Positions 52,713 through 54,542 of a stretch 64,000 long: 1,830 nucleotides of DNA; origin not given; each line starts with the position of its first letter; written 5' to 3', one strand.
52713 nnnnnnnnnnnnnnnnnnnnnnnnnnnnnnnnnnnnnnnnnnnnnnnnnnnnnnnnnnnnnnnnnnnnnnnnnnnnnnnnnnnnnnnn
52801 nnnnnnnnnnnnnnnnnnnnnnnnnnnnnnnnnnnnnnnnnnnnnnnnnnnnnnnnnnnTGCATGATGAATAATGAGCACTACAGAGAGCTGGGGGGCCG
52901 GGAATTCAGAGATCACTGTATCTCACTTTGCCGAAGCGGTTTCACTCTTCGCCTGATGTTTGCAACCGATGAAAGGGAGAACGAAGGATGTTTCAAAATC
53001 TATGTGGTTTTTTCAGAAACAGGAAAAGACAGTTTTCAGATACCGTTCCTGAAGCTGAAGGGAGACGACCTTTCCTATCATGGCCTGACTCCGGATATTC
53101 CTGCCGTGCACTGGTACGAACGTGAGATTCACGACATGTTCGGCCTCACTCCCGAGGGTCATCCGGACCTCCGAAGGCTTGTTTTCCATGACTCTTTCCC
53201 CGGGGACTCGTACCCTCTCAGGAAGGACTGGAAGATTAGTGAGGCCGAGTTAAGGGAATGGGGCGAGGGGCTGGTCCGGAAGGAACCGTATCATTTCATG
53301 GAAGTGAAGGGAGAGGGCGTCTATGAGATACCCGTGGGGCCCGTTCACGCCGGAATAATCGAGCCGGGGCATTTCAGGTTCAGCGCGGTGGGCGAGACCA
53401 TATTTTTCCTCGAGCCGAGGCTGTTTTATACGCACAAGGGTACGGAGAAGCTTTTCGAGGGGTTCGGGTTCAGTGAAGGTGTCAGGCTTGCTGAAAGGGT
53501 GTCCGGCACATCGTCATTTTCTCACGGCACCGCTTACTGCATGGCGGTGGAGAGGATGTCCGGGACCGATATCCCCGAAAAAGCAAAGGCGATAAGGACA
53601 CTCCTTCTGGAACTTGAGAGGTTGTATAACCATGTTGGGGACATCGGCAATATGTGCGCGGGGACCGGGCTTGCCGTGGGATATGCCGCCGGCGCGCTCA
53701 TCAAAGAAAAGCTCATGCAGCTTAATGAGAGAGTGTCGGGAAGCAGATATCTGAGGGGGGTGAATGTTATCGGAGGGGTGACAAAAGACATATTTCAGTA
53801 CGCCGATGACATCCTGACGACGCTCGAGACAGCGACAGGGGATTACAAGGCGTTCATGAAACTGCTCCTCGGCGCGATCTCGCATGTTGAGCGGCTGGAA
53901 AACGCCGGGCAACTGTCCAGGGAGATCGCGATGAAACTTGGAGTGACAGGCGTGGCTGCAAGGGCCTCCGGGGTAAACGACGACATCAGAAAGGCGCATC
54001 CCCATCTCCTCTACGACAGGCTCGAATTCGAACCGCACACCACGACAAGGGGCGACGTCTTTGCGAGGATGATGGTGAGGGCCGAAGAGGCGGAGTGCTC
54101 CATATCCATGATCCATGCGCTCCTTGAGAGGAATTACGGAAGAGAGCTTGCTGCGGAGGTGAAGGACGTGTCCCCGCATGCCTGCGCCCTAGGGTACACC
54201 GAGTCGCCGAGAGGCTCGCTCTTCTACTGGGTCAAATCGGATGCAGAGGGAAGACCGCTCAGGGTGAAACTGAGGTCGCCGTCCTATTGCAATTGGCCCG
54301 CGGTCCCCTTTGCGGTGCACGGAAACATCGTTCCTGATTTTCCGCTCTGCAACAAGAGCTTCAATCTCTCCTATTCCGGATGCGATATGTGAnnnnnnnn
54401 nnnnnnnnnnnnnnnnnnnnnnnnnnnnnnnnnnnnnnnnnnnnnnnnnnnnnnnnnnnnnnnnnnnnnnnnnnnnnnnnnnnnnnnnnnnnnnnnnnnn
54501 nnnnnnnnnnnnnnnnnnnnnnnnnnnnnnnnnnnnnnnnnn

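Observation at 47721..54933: Six-gene operon resembling group-4 hydrogenases, with no electron-input, ferredoxin or maturation genes (Ehr-type complex of unknown substrate)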

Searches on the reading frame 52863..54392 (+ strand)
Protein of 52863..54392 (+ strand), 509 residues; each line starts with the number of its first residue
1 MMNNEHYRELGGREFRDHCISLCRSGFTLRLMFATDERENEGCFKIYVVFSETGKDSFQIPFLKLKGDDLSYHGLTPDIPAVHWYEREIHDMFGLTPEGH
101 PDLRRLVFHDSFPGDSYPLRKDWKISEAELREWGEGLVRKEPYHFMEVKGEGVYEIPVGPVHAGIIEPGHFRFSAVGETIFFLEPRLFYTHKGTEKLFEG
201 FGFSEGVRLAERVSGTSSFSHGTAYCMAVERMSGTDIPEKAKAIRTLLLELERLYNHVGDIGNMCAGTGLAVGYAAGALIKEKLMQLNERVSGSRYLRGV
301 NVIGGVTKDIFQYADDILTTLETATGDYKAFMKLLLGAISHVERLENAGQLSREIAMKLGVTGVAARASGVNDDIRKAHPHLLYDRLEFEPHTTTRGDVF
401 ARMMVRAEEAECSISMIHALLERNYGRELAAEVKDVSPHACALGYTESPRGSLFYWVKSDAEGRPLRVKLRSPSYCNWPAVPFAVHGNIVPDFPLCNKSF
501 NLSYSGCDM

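Call 5: search_protein_families(library=pfam, proteins=[window:52863-54392:+], max_evalue=0.01)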
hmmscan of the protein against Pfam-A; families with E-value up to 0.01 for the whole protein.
window:52863-54392:+ (509 aa): 3 families
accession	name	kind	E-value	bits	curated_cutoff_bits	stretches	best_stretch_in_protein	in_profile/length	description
PF00346.24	Complex1_49kDa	-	1.3e-44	152.7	24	2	281-432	15-167/271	Respiratory-chain NADH dehydrogenase, 49 Kd subunit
PF00329.25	Complex1_30kDa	-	3.2e-19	70.1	22.5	1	29-127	26-122/124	Respiratory-chain NADH dehydrogenase, 30 Kd subunit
PF00374.24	NiFeSe_Hases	-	5.5e-07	29.3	25.8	1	193-258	2-67/508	Nickel-dependent hydrogenase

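Call 6: search_protein_families(library=ncbifam, proteins=[window:52863-54392:+], max_evalue=0.001)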
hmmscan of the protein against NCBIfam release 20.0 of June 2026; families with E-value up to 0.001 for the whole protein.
window:52863-54392:+ (509 aa): 23 families
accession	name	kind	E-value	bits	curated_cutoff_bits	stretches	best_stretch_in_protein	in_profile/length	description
NF004739.1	PRK06075.1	equivalog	1.9e-69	234.3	360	2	154-434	1-282/384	NADH-quinone oxidoreductase subunit D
TIGR01962.1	NuoD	equivalog_domain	1.8e-57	195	459.35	2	174-425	23-275/386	NADH dehydrogenase (quinone) subunit D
NF009808.0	PRK13292.1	equivalog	2.4e-57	194.4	1156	2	65-438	317-694/791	NADH-quinone oxidoreductase subunit B/C/D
NF040602.1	F420_dehyd_FpoD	exception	1.1e-48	166.1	600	1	156-494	10-357/372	F420H2 dehydrogenase subunit FpoD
NF008728.0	PRK11742.1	equivalog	1.1e-48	166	840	1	63-422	114-484/598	NADH-quinone oxidoreductase subunit C/D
NF008974.0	PRK12322.1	equivalog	2.6e-48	164.9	522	1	157-491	10-348/366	NADH-quinone oxidoreductase subunit D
NF005649.0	PRK07415.1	equivalog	3.4e-30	105.4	583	1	158-423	15-282/394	NAD(P)H-quinone oxidoreductase subunit H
TIGR01961.1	NuoC_fam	subfamily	1.9e-13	51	122.45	1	72-126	69-121/122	NADH (or F420H2) dehydrogenase, subunit C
NF004733.0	PRK06074.1-5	equivalog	1.5e-10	41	225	1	76-125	104-151/203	NADH-quinone oxidoreductase subunit C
NF004737.0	PRK06074.2-4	equivalog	9.1e-10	38.7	144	1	24-129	32-130/150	NADH-quinone oxidoreductase subunit C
NF004730.0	PRK06074.1-1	equivalog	1.8e-09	37.8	193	1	80-127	115-160/200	NADH-quinone oxidoreductase subunit C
NF045518.1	H2_NiFeSe_large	exception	5.7e-09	35.3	780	0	191-258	37-104/485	NiFeSe hydrogenase large subunit HysA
NF033181.1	NiFeSe_hydrog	equivalog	7.4e-09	35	600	1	191-258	37-104/507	nickel-dependent hydrogenase large subunit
NF004734.0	PRK06074.2-1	equivalog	1.7e-08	34.7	169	1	84-126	111-152/164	NADH-quinone oxidoreductase subunit C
NF004732.0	PRK06074.1-4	equivalog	2.3e-08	34.1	376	1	76-125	150-197/250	NADH-quinone oxidoreductase subunit C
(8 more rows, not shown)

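Call 9: find_homologous_proteins(query=window:52863-54392:+, max_evalue=1e-10)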
Query window:52863-54392:+ (509 aa): 8000 proteins with E <= 1e-10 among 8000 candidates; the best 120 are listed.
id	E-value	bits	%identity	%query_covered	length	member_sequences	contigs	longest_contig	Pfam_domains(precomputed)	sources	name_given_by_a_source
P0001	0.0e+0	1191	100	100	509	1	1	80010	PF00374.25,PF00329.26,PF00346.25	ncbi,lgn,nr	ncbi:MAG: NADH-quinone oxidoreductase subunit C [Nitrospirae bacterium]|nr:NADH-quinone oxidoreducta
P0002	1.3e-295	999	82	100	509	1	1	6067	PF00374.25,PF00329.26,PF00346.25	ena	-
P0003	3.0e-295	998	82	100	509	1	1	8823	PF00374.25,PF00329.26,PF00346.25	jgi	-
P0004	2.7e-291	985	81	100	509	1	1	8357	PF00374.25,PF00329.26,PF00346.25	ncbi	-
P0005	2.2e-283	959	81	99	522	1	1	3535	PF00329.26,PF00346.25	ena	-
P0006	1.5e-282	956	80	100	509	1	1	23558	PF00374.25,PF00329.26,PF00346.25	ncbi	-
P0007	3.2e-279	945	78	100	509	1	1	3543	PF00374.25,PF00329.26,PF00346.25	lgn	-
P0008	2.6e-278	942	79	99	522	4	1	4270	PF00374.25,PF00329.26,PF00346.25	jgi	jgi:Ni,Fe-hydrogenase III large subunit/Ni,Fe-hydrogenase III component G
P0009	1.5e-274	930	77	100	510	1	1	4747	PF00374.25,PF00329.26,PF00346.25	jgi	jgi:hydrogenase-4 component G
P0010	1.5e-273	926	77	100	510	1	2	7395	PF00374.25,PF00329.26,PF00346.25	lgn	-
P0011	5.3e-273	925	77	100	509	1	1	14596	PF00374.25,PF00329.26,PF00346.25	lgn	-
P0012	1.5e-272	923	78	99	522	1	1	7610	PF00374.25,PF00329.26,PF00346.25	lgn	-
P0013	6.1e-272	921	77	100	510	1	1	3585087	PF00329.26,PF00346.25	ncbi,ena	-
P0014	1.9e-271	920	76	100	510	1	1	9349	PF00374.25,PF00329.26,PF00346.25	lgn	-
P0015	1.7e-269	913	76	100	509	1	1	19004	PF00374.25,PF00329.26,PF00346.25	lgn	-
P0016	7.4e-269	911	77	99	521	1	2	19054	PF00374.25,PF00329.26,PF00346.25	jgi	jgi:Ni,Fe-hydrogenase III large subunit/Ni,Fe-hydrogenase III component G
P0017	8.0e-269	911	75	100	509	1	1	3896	PF00374.25,PF00329.26,PF00346.25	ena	-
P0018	9.9e-269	911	77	99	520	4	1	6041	PF00374.25,PF00329.26,PF00346.25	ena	-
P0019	1.3e-267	907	75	100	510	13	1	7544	PF00329.26,PF00346.25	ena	-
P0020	2.6e-267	906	76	100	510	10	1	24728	PF00329.26,PF00346.25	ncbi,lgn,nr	ncbi:MAG: formate hydrogenlyase [bacterium]|nr:MAG: formate hydrogenlyase [bacterium]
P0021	1.1e-265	900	75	99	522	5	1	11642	PF00329.26,PF00346.25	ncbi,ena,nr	ncbi:MAG TPA: NADH-quinone oxidoreductase subunit C [Thermodesulfovibrionales bacterium]|nr:NADH-qui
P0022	2.5e-265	899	75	100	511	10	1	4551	PF00329.26,PF00346.25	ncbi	-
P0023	5.7e-265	898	75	100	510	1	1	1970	PF00374.25,PF00329.26,PF00346.25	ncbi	-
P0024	7.5e-265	898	74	100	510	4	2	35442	PF00374.25,PF00329.26,PF00346.25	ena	-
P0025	1.2e-264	897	74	100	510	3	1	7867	PF00374.25,PF00329.26,PF00346.25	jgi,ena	-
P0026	1.3e-264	897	74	100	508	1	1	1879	PF00374.25,PF00329.26,PF00346.25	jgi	jgi:Ni,Fe-hydrogenase III large subunit/Ni,Fe-hydrogenase III component G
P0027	1.5e-264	897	75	99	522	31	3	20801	PF00329.26,PF00346.25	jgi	jgi:Ni,Fe-hydrogenase III large subunit/Ni,Fe-hydrogenase III component G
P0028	1.9e-264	896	75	100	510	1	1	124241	PF00329.26,PF00346.25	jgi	-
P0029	3.4e-264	896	76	99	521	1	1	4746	PF00374.25,PF00329.26,PF00346.25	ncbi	ncbi:MAG: NADH-quinone oxidoreductase subunit C [Thermodesulfovibrionales bacterium]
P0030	4.3e-264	895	75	99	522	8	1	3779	PF00329.26,PF00346.25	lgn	-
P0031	2.7e-263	893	75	100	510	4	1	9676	PF00329.26,PF00346.25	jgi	jgi:Ni,Fe-hydrogenase III large subunit/Ni,Fe-hydrogenase III component G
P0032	5.1e-263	892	75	99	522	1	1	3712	PF00374.25,PF00329.26,PF00346.25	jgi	jgi:Ni,Fe-hydrogenase III large subunit/Ni,Fe-hydrogenase III component G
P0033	1.1e-262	891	75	99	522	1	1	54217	PF00329.26,PF00346.25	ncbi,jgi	ncbi:MAG: NADH-quinone oxidoreductase subunit C [Thermodesulfovibrionales bacterium]|jgi:Ni,Fe-hydro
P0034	1.2e-262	890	74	99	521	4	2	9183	PF00374.25,PF00329.26,PF00346.25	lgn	-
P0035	3.2e-262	889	75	99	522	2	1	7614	PF00329.26,PF00346.25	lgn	-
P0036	3.8e-262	889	74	99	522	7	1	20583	PF00329.26,PF00346.25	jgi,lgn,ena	-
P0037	9.6e-262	888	75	99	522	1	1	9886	PF00374.25,PF00329.26,PF00346.25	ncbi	ncbi:MAG: NADH-quinone oxidoreductase subunit C [Thermodesulfovibrionales bacterium]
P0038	1.3e-261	887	75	99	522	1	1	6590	PF00329.26,PF00346.25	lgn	-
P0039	1.6e-261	887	76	99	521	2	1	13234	PF00374.25,PF00329.26,PF00346.25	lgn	-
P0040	2.2e-261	886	74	99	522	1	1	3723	PF00329.26,PF00346.25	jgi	-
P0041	4.8e-261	885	75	99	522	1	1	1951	PF00329.26,PF00346.25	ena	-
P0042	6.0e-261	885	74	99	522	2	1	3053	PF00329.26,PF00346.25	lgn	-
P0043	6.0e-261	885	75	100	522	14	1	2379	PF00329.26,PF00346.25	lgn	-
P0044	6.4e-261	885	75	99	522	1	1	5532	PF00329.26,PF00346.25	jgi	jgi:Ni,Fe-hydrogenase III large subunit/Ni,Fe-hydrogenase III component G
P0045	7.0e-261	885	75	99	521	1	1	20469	PF00374.25,PF00329.26,PF00346.25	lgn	-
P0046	8.5e-261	884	76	99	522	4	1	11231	PF00374.25,PF00329.26,PF00346.25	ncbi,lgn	-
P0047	9.7e-261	884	75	100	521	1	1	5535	PF00329.26,PF00346.25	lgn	-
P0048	1.1e-260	884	74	99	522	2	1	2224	PF00374.25,PF00329.26,PF00346.25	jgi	jgi:Ni,Fe-hydrogenase III large subunit/Ni,Fe-hydrogenase III component G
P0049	1.2e-260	884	75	99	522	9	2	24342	PF00374.25,PF00329.26,PF00346.25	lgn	-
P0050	1.4e-260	884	76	99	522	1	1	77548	PF00374.25,PF00329.26,PF00346.25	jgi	jgi:Ni,Fe-hydrogenase III large subunit/Ni,Fe-hydrogenase III component G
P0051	4.0e-260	882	76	99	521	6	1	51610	PF00374.25,PF00329.26,PF00346.25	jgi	jgi:Ni,Fe-hydrogenase III large subunit/Ni,Fe-hydrogenase III component G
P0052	6.0e-260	882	74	99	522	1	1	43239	PF00329.26,PF00346.25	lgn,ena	-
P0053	7.8e-260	881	75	99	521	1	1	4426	PF00329.26,PF00346.25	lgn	-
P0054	8.2e-260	881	74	99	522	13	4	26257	PF00374.25,PF00329.26,PF00346.25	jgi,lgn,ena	-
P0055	1.8e-259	880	73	99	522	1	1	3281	PF00329.26,PF00346.25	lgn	-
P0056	6.3e-259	878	74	99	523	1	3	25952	PF00374.25,PF00329.26,PF00346.25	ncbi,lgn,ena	-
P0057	1.2e-258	877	74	99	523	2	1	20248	PF00374.25,PF00329.26,PF00346.25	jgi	-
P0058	1.3e-258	877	74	99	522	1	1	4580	PF00329.26,PF00346.25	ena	-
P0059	2.0e-258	877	73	99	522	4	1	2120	PF00374.25,PF00329.26,PF00346.25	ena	-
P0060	2.7e-258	876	74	99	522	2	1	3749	PF00329.26,PF00346.25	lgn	-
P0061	3.7e-258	876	73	100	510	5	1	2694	PF00329.26,PF00346.25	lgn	-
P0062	5.2e-258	875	74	99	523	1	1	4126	PF00329.26,PF00346.25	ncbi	-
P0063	6.5e-258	875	74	99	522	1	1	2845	PF00374.25,PF00329.26,PF00346.25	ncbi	-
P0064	1.4e-257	874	73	100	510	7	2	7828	PF00374.25,PF00329.26,PF00346.25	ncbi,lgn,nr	ncbi:MAG TPA: NADH-quinone oxidoreductase subunit F [Nitrospirae bacterium]|nr:NADH-quinone oxidored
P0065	2.0e-257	873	75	99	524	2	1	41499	PF00374.25,PF00329.26,PF00346.25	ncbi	-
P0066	2.2e-257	873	74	99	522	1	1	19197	PF00374.25,PF00329.26,PF00346.25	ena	-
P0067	2.3e-257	873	75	99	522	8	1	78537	PF00374.25,PF00329.26,PF00346.25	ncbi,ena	-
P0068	4.4e-257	872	72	99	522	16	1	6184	PF00329.26,PF00346.25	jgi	-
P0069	4.8e-257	872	74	99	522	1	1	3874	PF00329.26,PF00346.25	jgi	jgi:Ni,Fe-hydrogenase III large subunit/Ni,Fe-hydrogenase III component G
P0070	5.1e-257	872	73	99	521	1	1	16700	PF00374.25,PF00329.26,PF00346.25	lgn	-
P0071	9.4e-257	871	73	99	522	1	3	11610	PF00374.25,PF00329.26,PF00346.25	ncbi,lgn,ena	-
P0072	1.1e-256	871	74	99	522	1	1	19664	PF00374.25,PF00329.26,PF00346.25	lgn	-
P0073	5.5e-256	869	73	99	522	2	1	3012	PF00374.25,PF00329.26,PF00346.25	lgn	-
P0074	9.0e-256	868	73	99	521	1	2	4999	PF00374.25,PF00329.26,PF00346.25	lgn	-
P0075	1.1e-255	868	73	99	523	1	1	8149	PF00374.25,PF00329.26,PF00346.25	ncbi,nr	ncbi:MAG: NADH-quinone oxidoreductase subunit C [Nitrospirae bacterium]|nr:NADH-quinone oxidoreducta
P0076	1.3e-255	867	73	99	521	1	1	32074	PF00374.25,PF00329.26,PF00346.25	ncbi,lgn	-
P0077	3.8e-255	866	72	100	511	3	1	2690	PF00374.25,PF00329.26,PF00346.25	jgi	-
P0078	4.3e-255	866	74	99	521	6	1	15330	PF00374.25,PF00329.26,PF00346.25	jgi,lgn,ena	-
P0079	1.4e-254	864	71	99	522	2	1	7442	PF00374.25,PF00329.26,PF00346.25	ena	-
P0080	1.5e-254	864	74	99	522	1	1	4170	PF00374.25,PF00329.26,PF00346.25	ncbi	ncbi:MAG: NADH-quinone oxidoreductase subunit C [Thermodesulfovibrionia bacterium]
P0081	2.0e-254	863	72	99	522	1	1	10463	PF00329.26,PF00346.25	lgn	-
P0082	2.5e-254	863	72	100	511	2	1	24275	PF00329.26,PF00346.25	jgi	jgi:Ni,Fe-hydrogenase III large subunit/Ni,Fe-hydrogenase III component G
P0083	2.8e-254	863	73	99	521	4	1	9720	PF00329.26,PF00346.25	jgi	-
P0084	3.6e-254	863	73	99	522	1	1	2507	PF00329.26,PF00346.25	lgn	-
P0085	3.8e-254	862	73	99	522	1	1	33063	PF00374.25,PF00329.26,PF00346.25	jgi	jgi:Ni,Fe-hydrogenase III large subunit/Ni,Fe-hydrogenase III component G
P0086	4.5e-254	862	72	99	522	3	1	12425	PF00329.26,PF00346.25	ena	-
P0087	9.9e-254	861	72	99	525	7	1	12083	PF00374.25,PF00329.26,PF00346.25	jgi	jgi:Ni,Fe-hydrogenase III large subunit/Ni,Fe-hydrogenase III component G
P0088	1.2e-253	861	73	98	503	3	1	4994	PF00329.26,PF00346.25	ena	-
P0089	1.6e-253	860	72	99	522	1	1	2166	PF00374.25,PF00329.26,PF00346.25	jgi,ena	-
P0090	1.6e-253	860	73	99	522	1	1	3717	PF00374.25,PF00329.26,PF00346.25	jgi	jgi:Ni,Fe-hydrogenase III large subunit/Ni,Fe-hydrogenase III component G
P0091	2.2e-253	860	73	99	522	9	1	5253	PF00329.26,PF00346.25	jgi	jgi:Ni,Fe-hydrogenase III large subunit/Ni,Fe-hydrogenase III component G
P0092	3.2e-253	859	72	99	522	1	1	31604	PF00329.26,PF00346.25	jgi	jgi:Ni,Fe-hydrogenase III large subunit/Ni,Fe-hydrogenase III component G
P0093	5.1e-253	859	73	99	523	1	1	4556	PF00374.25,PF00329.26,PF00346.25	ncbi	-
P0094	6.8e-253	858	74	99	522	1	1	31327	PF00374.25,PF00329.26,PF00346.25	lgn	-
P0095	3.4e-252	856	72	99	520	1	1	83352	PF00374.25,PF00329.26,PF00346.25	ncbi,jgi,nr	ncbi:MAG: NADH-quinone oxidoreductase subunit F [Nitrospiraceae bacterium]|nr:MAG: NADH-quinone oxid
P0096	3.4e-252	856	73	99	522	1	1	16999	PF00329.26,PF00346.25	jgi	jgi:Ni,Fe-hydrogenase III large subunit/Ni,Fe-hydrogenase III component G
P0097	9.9e-252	854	72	99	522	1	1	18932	PF00329.26,PF00346.25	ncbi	-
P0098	1.3e-251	854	73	99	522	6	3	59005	PF00329.26,PF00346.25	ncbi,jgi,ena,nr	ncbi:MAG TPA: NADH-quinone oxidoreductase subunit C [Nitrospirota bacterium]|nr:NADH-quinone oxidore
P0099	2.1e-251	853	73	99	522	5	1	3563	PF00329.26,PF00346.25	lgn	-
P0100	3.0e-251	853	71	99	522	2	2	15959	PF00374.25,PF00329.26,PF00346.25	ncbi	-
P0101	3.1e-251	853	72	99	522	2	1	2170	PF00374.25,PF00329.26,PF00346.25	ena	-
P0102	4.1e-251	852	72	99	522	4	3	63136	PF00329.26,PF00346.25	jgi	jgi:Ni,Fe-hydrogenase III large subunit/Ni,Fe-hydrogenase III component G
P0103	5.3e-251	852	72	99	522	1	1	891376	PF00374.25,PF00329.26,PF00346.25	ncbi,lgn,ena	-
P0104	1.1e-250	851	72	99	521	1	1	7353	PF00374.25,PF00329.26,PF00346.25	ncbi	ncbi:MAG: NADH-quinone oxidoreductase subunit C [Thermodesulfovibrionales bacterium]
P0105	1.3e-250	851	72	99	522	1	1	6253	PF00374.25,PF00329.26,PF00346.25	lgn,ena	-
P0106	2.5e-250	850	72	100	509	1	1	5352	PF00374.25,PF00329.26,PF00346.25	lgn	-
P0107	5.5e-250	849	72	99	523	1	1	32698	PF00374.25,PF00329.26,PF00346.25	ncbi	ncbi:MAG: NADH-quinone oxidoreductase subunit C [Nitrospirota bacterium]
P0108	7.7e-250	848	73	99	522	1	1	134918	PF00374.25,PF00329.26,PF00346.25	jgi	jgi:Ni,Fe-hydrogenase III large subunit/Ni,Fe-hydrogenase III component G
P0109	1.2e-249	848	72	99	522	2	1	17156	PF00329.26,PF00346.25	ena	-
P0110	1.3e-249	847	71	100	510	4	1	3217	PF00374.25,PF00329.26,PF00346.25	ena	-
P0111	1.6e-249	847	71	99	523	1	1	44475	PF00374.25,PF00329.26,PF00346.25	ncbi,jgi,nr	ncbi:MAG TPA: NADH-quinone oxidoreductase subunit F [Nitrospiraceae bacterium]|jgi:Ni,Fe-hydrogenase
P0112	2.5e-249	847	73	99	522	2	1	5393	PF00329.26,PF00346.25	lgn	-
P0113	2.8e-249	846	73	99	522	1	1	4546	PF00374.25,PF00329.26,PF00346.25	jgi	jgi:Ni,Fe-hydrogenase III large subunit/Ni,Fe-hydrogenase III component G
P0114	9.6e-249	845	70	100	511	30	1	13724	PF00374.25,PF00329.26,PF00346.25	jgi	jgi:Ni,Fe-hydrogenase III large subunit/Ni,Fe-hydrogenase III component G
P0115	1.0e-248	845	71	99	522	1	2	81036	PF00374.25,PF00329.26,PF00346.25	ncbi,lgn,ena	-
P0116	2.2e-248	843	72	99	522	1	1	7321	PF00374.25,PF00329.26,PF00346.25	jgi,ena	-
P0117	3.3e-248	843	71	99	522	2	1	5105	PF00329.26,PF00346.25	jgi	-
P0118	3.7e-248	843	72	99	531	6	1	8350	PF00329.26,PF00346.25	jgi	jgi:Ni,Fe-hydrogenase III large subunit/Ni,Fe-hydrogenase III component G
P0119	4.6e-248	842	72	99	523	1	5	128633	PF00329.26,PF00346.25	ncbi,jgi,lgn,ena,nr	ncbi:MAG TPA: NADH-quinone oxidoreductase subunit C [Nitrospirota bacterium]|nr:NADH-quinone oxidore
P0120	8.1e-248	842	72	99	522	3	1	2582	PF00374.25,PF00329.26,PF00346.25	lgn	-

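Call 10: find_encoding_contigs(protein=P0013, flank=10000, max_places=2)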
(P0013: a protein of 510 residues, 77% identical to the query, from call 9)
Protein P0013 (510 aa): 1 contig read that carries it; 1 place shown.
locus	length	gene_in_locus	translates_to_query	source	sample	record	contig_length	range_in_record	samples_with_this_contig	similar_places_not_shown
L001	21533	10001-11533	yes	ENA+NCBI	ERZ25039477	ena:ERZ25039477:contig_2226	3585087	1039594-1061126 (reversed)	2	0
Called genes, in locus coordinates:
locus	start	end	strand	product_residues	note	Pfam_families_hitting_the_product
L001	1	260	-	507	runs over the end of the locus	PF00899:ThiF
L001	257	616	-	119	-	PF14462:Prok-E2_E (weak)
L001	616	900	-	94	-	-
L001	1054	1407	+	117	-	PF13560:HTH_31, PF12844:HTH_19, PF13443:HTH_26 (faint), PF01381:HTH_3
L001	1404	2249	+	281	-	PF06114:Peptidase_M78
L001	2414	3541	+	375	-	-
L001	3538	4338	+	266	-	PF07505:DUF5131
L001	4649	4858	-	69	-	-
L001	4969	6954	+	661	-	PF00361:Proton_antipo_M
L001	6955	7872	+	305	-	PF00146:NADHdh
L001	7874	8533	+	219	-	PF00420:Oxidored_q2 (weak)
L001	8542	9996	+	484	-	PF00662:Proton_antipo_N (weak), PF00361:Proton_antipo_M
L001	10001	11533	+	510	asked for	PF00329:Complex1_30kDa, PF00346:Complex1_49kDa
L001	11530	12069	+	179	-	PF01058:Oxidored_q6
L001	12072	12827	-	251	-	PF00037:Fer4 (weak), PF12837:Fer4_6 (weak), PF13237:Fer4_10, PF14697:Fer4_21 (weak), PF12838:Fer4_7 (weak), PF13187:Fer4_9 (faint), PF27217:AF_0155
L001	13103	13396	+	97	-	PF11154:DUF2934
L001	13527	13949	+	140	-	PF00072:Response_reg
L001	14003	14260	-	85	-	PF00550:PP-binding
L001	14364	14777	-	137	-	-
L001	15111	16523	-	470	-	PF01612:DNA_pol_A_exo1, PF22619:DNA_polI_exo1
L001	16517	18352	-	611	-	PF13384:HTH_23 (faint), PF07929:PRiA4_ORF3, PF13592:HTH_33 (weak), PF13358:DDE_3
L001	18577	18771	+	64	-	-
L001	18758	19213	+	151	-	PF13470:PIN_3, PF01850:PIN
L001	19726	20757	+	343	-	PF00089:Trypsin, PF13365:Trypsin_2, PF00595:PDZ, PF13180:PDZ_2, PF17820:PDZ_6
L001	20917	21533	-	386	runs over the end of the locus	PF08323:Glyco_transf_5 (weak), PF20706:GT4-conflict, PF13439:Glyco_transf_4, PF13579:Glyco_trans_4_4, PF08323:Glyco_transf_5, PF00534:Glycos_transf_1, PF13692:Glyco_trans_1_4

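Call 11: find_encoding_contigs(protein=P0103, flank=10000, max_places=2)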
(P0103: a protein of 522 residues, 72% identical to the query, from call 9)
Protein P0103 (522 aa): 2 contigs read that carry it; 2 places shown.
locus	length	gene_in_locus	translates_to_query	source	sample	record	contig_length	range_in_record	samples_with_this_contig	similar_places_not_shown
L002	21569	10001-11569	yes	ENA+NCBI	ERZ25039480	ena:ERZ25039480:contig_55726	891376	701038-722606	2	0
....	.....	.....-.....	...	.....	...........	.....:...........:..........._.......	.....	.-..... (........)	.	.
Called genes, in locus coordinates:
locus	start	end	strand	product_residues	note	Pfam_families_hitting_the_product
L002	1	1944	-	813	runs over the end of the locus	PF01493:GXGXG, PF14691:Fer4_20, PF01266:DAO (weak), PF01593:Amino_oxidase (weak), PF03486:HI0933_like (weak), PF07992:Pyr_redox_2, PF13450:NAD_binding_8, PF12838:Fer4_7, +4 more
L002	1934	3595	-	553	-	PF14697:Fer4_21 (faint), PF00037:Fer4 (weak), PF12837:Fer4_6 (weak), PF12838:Fer4_7, PF13183:Fer4_8 (weak), PF13187:Fer4_9 (weak), PF13484:Fer4_16, PF01645:Glu_synthase, +3 more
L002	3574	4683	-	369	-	-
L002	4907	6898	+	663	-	PF00361:Proton_antipo_M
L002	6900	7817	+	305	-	PF00146:NADHdh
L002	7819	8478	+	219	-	-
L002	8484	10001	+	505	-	PF00662:Proton_antipo_N (weak), PF00361:Proton_antipo_M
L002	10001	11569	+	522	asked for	PF00329:Complex1_30kDa, PF00374:NiFeSe_Hases (faint), PF00346:Complex1_49kDa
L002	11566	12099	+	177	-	PF01058:Oxidored_q6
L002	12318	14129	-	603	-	PF13520:AA_permease_2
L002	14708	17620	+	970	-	PF00989:PAS, PF13188:PAS_8, PF13426:PAS_9, PF00989:PAS, PF13426:PAS_9, PF00512:HisKA, PF02518:HATPase_c, PF00072:Response_reg, +5 more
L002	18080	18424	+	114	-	PF01844:HNH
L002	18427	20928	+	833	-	PF00343:Phosphorylase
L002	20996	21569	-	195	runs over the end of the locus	PF14235:DUF4337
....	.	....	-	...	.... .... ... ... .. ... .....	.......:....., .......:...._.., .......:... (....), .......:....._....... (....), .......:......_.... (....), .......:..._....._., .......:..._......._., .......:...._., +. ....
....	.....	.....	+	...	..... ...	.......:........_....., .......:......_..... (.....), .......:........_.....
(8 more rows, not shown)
